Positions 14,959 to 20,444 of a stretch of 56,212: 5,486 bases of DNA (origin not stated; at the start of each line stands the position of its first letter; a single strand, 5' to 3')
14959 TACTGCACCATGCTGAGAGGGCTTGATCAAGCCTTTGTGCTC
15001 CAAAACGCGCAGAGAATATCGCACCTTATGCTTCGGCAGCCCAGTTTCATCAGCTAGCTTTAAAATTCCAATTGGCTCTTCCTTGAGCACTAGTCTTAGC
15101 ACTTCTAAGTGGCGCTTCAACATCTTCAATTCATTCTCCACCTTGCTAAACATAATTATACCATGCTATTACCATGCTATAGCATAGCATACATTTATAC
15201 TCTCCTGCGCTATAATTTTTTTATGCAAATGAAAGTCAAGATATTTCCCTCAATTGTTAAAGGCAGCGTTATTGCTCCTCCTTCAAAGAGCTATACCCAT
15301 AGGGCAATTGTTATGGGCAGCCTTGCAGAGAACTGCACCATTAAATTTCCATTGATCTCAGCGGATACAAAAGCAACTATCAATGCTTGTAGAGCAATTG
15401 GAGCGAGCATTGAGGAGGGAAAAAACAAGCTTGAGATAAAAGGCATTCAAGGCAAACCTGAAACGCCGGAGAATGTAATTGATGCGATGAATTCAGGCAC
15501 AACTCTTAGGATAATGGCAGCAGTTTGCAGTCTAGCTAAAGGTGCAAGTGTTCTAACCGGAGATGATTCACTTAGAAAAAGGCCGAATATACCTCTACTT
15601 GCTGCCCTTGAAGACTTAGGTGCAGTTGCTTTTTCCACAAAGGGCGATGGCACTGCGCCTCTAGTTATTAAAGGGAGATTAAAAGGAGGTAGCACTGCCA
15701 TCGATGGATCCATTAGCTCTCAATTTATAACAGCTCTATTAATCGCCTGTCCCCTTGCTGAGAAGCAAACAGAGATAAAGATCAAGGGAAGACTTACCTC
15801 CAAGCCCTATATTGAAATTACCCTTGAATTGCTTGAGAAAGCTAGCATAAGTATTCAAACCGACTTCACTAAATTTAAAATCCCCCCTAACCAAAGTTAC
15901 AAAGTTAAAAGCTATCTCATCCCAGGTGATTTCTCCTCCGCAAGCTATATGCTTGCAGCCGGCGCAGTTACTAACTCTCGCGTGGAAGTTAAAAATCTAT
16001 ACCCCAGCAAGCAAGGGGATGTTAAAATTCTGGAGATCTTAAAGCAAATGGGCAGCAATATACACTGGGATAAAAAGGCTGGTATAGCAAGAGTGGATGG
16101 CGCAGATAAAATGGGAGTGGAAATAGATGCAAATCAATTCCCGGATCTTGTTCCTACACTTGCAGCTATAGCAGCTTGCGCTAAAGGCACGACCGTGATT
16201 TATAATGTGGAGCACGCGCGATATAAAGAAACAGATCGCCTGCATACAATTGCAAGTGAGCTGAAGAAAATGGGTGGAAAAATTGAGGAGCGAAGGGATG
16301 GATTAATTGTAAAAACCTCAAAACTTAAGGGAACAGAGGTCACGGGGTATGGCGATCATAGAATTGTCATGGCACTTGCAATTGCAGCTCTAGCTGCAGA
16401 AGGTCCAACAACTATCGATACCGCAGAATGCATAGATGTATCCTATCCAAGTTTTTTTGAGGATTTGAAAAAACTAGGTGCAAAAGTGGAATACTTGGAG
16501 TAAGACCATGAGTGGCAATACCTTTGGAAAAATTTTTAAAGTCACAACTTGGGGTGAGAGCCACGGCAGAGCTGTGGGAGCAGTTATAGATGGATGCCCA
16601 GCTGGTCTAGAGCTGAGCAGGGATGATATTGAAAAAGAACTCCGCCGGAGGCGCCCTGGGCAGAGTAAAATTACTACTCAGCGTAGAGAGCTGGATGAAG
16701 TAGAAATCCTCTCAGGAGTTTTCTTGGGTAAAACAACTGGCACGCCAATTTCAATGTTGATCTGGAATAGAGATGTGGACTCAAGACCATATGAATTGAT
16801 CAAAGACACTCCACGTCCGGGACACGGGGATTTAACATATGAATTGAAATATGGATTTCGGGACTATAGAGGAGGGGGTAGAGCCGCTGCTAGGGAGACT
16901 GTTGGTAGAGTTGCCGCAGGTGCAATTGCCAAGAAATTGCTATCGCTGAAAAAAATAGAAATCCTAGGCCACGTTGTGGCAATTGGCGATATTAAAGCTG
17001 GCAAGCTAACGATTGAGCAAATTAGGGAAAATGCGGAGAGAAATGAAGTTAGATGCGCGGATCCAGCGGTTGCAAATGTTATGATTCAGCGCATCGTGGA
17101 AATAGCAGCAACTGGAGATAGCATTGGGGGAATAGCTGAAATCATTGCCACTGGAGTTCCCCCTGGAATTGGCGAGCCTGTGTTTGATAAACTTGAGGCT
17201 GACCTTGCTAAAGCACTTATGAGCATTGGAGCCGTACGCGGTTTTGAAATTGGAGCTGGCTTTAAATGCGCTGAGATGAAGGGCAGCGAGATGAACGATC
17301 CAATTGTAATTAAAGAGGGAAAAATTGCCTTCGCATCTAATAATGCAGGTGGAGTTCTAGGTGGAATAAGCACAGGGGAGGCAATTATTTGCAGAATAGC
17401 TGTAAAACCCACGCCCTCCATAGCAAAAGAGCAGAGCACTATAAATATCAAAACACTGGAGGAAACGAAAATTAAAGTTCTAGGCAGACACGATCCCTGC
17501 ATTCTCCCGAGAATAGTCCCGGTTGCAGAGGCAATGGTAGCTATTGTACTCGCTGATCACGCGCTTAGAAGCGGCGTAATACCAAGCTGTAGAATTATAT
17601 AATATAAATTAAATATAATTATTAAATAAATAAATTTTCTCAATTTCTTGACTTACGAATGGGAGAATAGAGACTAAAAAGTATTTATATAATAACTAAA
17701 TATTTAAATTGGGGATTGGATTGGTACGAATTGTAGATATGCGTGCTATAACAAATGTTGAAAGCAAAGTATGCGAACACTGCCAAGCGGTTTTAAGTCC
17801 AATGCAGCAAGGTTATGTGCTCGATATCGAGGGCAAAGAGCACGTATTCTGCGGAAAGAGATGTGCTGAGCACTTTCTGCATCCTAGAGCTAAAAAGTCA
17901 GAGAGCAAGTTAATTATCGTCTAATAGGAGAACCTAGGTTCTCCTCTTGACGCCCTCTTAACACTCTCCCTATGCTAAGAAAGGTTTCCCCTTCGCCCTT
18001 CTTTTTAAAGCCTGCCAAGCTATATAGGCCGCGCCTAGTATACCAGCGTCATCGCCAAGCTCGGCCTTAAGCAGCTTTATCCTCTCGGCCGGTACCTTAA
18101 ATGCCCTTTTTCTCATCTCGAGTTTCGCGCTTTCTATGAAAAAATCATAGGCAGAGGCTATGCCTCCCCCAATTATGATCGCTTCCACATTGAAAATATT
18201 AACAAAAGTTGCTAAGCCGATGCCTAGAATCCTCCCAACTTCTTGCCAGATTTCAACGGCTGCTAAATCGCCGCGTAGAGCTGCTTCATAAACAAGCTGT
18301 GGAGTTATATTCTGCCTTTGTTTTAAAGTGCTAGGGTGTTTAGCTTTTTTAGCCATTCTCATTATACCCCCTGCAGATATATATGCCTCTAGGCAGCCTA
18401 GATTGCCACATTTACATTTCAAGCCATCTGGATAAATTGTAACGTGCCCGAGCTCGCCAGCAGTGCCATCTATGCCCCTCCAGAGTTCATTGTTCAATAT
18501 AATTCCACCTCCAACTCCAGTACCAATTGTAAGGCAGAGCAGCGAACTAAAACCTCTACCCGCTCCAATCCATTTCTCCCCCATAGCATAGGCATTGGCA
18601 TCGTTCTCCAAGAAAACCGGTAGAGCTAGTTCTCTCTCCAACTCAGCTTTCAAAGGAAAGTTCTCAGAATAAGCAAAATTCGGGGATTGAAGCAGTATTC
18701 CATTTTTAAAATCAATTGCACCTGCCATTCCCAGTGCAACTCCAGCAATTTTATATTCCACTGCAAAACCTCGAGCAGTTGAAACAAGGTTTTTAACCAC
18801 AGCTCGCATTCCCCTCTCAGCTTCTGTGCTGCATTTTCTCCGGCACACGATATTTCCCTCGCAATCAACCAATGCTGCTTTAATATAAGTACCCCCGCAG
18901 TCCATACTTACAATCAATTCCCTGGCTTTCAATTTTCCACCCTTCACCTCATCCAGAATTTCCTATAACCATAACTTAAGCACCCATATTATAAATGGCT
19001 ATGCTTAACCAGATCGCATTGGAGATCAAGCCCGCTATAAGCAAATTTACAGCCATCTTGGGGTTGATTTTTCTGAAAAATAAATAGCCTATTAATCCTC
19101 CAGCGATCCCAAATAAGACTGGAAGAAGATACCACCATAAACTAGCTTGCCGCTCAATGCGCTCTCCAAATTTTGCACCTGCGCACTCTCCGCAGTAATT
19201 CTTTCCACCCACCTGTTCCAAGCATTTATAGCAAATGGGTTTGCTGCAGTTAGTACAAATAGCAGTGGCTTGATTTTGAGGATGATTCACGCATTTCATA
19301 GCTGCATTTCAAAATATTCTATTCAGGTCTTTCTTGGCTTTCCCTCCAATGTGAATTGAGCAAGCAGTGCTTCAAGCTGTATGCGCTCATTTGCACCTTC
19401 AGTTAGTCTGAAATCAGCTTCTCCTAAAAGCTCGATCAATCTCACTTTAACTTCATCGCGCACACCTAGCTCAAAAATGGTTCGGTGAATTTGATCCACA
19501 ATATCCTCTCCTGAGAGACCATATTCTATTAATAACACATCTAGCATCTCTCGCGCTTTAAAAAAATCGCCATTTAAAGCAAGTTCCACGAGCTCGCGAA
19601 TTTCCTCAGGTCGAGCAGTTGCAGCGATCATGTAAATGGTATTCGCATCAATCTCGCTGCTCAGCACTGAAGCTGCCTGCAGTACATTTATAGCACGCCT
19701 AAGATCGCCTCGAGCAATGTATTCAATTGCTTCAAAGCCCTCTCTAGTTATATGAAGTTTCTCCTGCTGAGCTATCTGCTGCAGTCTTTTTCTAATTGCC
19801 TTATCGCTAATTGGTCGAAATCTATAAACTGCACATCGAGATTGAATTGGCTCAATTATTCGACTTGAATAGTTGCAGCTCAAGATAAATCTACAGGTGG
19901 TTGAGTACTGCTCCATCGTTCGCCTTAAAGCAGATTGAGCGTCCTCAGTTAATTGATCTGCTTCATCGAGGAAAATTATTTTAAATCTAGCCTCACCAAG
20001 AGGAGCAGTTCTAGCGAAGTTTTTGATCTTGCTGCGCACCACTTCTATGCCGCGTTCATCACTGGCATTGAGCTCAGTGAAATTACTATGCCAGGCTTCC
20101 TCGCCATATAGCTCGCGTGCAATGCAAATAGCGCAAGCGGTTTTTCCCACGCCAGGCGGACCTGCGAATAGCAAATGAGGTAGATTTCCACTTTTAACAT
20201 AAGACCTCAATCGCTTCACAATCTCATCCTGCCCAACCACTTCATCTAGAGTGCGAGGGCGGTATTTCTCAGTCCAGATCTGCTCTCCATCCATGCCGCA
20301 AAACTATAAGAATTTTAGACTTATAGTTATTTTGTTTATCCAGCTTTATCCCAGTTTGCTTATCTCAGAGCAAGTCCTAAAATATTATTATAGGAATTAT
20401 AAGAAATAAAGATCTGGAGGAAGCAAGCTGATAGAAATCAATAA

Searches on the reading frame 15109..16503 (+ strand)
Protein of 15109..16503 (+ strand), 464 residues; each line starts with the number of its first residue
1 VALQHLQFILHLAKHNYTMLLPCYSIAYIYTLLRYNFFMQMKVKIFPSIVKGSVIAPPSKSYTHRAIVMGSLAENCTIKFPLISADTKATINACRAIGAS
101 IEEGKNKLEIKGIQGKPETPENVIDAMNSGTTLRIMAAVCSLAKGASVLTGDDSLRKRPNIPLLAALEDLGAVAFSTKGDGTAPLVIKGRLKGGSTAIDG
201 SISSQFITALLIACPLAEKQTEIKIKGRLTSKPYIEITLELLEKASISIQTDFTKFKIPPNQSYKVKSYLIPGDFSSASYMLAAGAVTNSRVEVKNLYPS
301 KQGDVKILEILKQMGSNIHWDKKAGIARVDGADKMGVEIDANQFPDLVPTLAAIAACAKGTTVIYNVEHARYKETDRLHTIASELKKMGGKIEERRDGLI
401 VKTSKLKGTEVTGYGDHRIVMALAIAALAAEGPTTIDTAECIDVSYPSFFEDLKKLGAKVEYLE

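Call 36: search_protein_families(library=pfam, proteins=[window:15109-16503:+], max_evalue=0.00001)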
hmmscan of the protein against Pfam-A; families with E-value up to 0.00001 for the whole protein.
window:15109-16503:+ (464 aa): 1 family
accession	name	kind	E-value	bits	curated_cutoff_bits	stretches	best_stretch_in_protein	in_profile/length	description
PF00275.25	EPSP_synthase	-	2.4e-118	395.9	22.8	1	49-453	6-417/417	EPSP synthase (3-phosphoshikimate 1-carboxyvinyltransferase)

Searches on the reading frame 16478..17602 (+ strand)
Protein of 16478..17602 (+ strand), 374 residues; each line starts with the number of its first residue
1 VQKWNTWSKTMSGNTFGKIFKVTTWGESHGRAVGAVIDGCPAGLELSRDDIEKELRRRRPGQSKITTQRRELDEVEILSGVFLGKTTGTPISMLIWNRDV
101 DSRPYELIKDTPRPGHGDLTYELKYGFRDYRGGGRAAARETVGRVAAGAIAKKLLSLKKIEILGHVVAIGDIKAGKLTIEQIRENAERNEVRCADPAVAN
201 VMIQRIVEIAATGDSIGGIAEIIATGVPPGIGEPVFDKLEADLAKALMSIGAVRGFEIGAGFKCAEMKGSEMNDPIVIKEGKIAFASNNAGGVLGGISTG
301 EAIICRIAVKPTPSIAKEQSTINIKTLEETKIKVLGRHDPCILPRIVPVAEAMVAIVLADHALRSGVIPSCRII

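Call 36: search_protein_families(library=pfam, proteins=[window:16478-17602:+], max_evalue=0.00001)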
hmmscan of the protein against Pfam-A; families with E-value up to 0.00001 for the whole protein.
window:16478-17602:+ (374 aa): 1 family
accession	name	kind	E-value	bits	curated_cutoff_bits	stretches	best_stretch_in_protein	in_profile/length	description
PF01264.26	Chorismate_synt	-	6.6e-143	475.8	27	1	20-363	1-327/327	Chorismate synthase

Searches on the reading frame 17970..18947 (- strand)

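Call 36: search_protein_families(library=pfam, proteins=[window:17970-18947:-], max_evalue=0.00001)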
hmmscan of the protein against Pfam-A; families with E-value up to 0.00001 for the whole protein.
window:17970-18947:- (325 aa): 1 family
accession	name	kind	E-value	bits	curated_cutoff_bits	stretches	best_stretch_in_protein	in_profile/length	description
PF00480.26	ROK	-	3e-73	247.3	22.9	1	13-311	2-292/294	ROK family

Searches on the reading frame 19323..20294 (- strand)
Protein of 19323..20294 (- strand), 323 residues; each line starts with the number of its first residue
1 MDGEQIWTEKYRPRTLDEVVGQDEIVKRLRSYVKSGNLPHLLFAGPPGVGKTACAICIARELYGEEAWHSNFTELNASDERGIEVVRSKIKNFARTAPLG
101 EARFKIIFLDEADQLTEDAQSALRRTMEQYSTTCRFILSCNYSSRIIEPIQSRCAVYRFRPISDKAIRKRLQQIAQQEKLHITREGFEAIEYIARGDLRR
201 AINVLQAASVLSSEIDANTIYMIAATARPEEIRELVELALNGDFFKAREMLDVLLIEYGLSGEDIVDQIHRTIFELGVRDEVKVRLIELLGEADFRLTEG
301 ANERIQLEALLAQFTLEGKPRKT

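Call 36: search_protein_families(library=pfam, proteins=[window:19323-20294:-], max_evalue=0.00001)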
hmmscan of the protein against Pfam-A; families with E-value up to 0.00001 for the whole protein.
window:19323-20294:- (323 aa): 6 families
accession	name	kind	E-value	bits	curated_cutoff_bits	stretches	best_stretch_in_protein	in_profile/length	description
PF08542.16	Rep_fac_C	-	4.7e-26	91.4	23.6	1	228-313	2-88/88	Replication factor C C-terminal domain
PF00004.35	AAA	-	9.2e-19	68.6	21.2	1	41-158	1-127/131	ATPase family associated with various cellular activities (AAA)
PF13177.12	DNA_pol3_delta2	-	9.7e-14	52.1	27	1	22-162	2-160/161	DNA polymerase III, delta subunit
PF05496.18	RuvB_N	-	5.4e-12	46.2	27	1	12-131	2-112/159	Holliday junction DNA helicase RuvB P-loop domain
PF25361.1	AAA_lid_RFC1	-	4.5e-08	32.9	34.9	1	166-218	3-55/59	RFC1-like, AAA+ ATPase lid domain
PF13191.12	AAA_16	-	1.9e-07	32.1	32.6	0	19-66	2-52/167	AAA ATPase domain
